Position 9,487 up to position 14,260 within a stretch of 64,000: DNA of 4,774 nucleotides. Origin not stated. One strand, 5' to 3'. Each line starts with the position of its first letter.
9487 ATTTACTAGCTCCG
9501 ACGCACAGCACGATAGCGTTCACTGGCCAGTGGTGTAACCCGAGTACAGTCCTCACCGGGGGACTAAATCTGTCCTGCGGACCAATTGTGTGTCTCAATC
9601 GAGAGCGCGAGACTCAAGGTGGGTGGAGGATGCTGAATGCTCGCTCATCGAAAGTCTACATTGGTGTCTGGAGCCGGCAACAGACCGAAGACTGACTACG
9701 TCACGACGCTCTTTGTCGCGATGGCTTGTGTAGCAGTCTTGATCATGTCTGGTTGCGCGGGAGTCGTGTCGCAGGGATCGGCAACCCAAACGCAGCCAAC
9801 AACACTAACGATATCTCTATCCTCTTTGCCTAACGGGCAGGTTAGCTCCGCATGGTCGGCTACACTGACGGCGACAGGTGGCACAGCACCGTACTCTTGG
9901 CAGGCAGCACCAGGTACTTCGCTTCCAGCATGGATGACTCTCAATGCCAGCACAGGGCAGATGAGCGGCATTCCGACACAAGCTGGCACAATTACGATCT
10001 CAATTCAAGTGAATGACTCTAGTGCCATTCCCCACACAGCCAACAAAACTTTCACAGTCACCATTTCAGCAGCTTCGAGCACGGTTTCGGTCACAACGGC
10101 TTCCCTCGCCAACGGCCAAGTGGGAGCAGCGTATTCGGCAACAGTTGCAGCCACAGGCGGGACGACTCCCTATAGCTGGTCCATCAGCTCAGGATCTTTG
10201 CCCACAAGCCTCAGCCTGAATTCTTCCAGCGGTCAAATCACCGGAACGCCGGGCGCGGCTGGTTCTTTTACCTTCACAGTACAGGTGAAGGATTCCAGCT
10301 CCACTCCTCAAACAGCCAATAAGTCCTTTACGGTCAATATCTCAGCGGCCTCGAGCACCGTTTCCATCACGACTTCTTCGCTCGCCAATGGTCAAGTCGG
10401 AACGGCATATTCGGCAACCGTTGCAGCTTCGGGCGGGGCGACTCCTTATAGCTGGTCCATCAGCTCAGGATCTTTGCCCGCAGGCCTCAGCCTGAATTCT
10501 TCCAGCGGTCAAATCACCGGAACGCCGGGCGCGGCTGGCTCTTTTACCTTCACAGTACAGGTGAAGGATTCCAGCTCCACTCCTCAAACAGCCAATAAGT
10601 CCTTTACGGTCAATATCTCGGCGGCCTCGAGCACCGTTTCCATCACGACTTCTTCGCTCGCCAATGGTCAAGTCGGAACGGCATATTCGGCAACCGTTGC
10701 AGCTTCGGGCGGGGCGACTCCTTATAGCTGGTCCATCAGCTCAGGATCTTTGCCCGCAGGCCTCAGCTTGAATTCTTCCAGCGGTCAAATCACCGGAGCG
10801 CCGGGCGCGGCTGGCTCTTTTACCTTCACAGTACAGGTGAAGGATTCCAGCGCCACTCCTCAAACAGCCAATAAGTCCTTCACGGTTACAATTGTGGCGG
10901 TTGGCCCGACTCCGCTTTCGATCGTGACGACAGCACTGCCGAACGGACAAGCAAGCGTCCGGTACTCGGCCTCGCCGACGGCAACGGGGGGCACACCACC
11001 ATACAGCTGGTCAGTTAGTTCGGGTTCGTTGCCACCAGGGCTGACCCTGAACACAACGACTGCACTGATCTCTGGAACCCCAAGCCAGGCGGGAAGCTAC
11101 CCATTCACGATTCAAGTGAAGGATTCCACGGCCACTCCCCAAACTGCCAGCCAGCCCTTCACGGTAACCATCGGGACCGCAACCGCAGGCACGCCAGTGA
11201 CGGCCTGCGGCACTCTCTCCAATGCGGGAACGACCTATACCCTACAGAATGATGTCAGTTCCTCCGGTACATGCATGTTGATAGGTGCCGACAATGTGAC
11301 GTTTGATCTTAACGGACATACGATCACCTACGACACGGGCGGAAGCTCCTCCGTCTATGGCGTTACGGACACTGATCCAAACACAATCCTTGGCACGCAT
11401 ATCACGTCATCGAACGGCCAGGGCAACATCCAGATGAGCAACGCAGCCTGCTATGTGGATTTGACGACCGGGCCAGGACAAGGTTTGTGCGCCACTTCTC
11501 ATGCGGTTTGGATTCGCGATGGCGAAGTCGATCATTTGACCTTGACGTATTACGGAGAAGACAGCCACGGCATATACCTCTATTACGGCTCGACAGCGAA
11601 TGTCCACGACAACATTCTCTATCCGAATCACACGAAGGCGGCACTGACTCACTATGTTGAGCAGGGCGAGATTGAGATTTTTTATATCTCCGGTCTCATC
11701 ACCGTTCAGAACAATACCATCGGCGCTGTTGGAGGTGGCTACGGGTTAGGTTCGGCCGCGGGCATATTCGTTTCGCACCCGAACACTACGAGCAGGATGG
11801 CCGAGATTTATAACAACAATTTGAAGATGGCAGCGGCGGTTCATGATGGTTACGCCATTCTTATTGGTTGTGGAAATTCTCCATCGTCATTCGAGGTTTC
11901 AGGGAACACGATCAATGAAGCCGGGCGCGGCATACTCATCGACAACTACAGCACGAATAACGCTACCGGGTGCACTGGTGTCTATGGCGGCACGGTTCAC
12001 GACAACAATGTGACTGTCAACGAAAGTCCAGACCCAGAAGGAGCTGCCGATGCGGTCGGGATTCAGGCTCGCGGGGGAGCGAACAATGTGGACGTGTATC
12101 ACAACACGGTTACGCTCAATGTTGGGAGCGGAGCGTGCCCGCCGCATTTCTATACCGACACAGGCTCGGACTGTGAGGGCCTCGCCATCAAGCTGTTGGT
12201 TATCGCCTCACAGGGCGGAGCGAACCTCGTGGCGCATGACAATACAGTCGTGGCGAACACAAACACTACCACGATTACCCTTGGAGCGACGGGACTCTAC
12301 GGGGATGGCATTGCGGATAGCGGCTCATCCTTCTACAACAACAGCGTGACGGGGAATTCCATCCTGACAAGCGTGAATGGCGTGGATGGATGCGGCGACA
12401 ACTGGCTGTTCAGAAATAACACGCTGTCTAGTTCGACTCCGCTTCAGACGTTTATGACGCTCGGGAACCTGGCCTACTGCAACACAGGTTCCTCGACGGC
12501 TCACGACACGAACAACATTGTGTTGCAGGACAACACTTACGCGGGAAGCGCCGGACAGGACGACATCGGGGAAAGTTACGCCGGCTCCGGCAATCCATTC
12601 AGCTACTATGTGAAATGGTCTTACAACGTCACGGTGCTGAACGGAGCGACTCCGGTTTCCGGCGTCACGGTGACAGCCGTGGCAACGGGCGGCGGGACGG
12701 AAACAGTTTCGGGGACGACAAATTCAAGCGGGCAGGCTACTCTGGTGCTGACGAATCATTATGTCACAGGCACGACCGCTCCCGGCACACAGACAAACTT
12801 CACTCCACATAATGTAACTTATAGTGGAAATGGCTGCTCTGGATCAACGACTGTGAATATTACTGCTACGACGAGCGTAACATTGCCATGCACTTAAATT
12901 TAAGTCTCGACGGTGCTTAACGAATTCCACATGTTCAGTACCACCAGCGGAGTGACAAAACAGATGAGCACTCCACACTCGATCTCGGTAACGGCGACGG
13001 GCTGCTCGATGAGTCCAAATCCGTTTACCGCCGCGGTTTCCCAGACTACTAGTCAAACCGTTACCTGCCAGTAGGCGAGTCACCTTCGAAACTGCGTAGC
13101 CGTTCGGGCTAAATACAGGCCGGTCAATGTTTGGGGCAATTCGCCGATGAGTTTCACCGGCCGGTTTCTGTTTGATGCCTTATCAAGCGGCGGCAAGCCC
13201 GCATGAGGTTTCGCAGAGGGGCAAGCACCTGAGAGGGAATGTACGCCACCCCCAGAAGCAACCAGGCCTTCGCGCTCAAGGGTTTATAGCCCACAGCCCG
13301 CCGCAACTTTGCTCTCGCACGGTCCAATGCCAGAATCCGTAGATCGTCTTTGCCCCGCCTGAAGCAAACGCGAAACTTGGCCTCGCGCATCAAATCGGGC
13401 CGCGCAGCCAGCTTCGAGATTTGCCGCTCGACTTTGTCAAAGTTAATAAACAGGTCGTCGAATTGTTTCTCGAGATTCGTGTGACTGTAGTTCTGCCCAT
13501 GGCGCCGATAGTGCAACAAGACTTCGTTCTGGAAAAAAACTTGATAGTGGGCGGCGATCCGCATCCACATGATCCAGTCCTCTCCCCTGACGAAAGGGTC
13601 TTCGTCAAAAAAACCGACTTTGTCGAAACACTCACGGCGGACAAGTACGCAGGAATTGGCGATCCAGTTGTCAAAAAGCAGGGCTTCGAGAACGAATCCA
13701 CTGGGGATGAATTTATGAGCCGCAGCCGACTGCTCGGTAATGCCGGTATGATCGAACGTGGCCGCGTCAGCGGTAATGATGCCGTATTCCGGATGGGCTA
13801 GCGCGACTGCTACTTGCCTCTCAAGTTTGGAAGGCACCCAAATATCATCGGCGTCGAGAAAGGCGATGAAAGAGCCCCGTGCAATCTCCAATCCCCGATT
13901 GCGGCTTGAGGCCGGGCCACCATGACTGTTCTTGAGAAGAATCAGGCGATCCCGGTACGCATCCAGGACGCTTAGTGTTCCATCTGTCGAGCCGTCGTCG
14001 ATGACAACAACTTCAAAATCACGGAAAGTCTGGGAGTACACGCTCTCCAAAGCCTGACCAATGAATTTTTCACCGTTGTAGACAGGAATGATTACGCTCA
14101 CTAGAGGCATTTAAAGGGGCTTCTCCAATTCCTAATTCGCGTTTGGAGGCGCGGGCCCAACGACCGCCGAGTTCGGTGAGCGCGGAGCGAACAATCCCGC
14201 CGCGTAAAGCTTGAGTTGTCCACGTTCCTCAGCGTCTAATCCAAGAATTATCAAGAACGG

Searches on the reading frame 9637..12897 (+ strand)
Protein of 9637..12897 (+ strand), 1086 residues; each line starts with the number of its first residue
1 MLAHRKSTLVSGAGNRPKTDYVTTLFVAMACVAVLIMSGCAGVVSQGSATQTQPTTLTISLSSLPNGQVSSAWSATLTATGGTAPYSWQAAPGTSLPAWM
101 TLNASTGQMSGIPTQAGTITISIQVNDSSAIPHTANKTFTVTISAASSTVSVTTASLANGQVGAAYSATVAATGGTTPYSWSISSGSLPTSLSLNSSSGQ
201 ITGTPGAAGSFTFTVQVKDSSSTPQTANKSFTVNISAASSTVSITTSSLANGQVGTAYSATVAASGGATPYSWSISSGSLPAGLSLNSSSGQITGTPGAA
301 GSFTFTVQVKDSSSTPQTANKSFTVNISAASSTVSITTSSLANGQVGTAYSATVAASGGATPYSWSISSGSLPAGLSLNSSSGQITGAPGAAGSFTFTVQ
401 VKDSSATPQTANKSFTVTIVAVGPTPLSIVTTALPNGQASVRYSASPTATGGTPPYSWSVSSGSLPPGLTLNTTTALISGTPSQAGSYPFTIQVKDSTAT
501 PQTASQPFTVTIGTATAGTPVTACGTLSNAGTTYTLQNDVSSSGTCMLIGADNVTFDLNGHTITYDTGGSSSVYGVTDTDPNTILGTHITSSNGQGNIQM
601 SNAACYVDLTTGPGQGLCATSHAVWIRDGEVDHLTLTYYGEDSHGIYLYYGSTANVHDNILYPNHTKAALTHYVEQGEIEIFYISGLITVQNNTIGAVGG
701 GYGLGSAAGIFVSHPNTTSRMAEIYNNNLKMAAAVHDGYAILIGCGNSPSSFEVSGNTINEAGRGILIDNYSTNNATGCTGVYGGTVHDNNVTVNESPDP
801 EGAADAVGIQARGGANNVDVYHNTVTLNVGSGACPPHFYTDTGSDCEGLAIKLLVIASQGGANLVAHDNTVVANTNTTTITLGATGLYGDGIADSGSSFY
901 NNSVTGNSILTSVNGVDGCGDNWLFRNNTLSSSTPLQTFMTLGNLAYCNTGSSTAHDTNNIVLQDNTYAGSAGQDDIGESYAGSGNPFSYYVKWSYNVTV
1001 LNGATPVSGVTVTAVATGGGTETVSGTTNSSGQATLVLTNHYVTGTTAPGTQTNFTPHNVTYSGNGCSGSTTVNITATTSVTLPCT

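Call 32: search_protein_families(library=pfam, proteins=[window:9637-12897:+], max_evalue=0.0001)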
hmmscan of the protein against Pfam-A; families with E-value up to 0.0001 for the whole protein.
window:9637-12897:+ (1086 aa): 8 families
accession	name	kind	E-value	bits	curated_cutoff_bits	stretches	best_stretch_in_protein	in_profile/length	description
PF05345.18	He_PIG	-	2.7e-59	198.1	24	5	244-327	4-95/96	Putative Ig domain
PF22352.2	K319L-like_PKD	-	3.2e-16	59.5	27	0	173-233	25-84/84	K319L-like, PKD domain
PF24908.1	Ig_SIBA-E_2nd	-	1.8e-11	44.7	27.8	0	279-315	42-78/117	Integrin beta-like protein A-E, second Ig-like domain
PF07495.19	Y_Y_Y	-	4.3e-11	43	26.6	0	196-235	25-64/65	Y_Y_Y domain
PF13573.12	SprB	-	7.7e-07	29.1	28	0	74-89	16-31/37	SprB repeat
PF24547.1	DUF7601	-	1.4e-06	29.3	27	0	200-254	8-65/116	Domain of unknown function (DUF7601)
PF14463.11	E1-N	-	1.8e-06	28.6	27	0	220-282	74-136/151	E1 N-terminal domain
PF23722.1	Beta-sand_DEX1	-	1.9e-05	25.6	27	0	394-422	18-46/99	DEX1 beta-sandwich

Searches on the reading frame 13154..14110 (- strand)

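Call 31: search_protein_families(library=pfam, proteins=[window:13154-14110:-], max_evalue=0.0001)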
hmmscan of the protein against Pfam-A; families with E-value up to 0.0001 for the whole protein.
window:13154-14110:- (318 aa): 4 families
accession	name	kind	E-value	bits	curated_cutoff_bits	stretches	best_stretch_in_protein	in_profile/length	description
PF00535.33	Glycos_transf_2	-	7.3e-34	117.6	23.3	1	5-130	1-130/168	Glycosyl transferase family 2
PF10111.15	Glyco_tranf_2_2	-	1.4e-22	80.9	27.3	1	5-216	1-224/276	Glycosyltransferase like family 2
PF13641.12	Glyco_tranf_2_3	-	1.9e-19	71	27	1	4-188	3-197/230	Glycosyltransferase like family 2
PF13632.12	Glyco_trans_2_3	-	1.5e-07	31.9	27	1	82-197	2-119/198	Glycosyl transferase family group 2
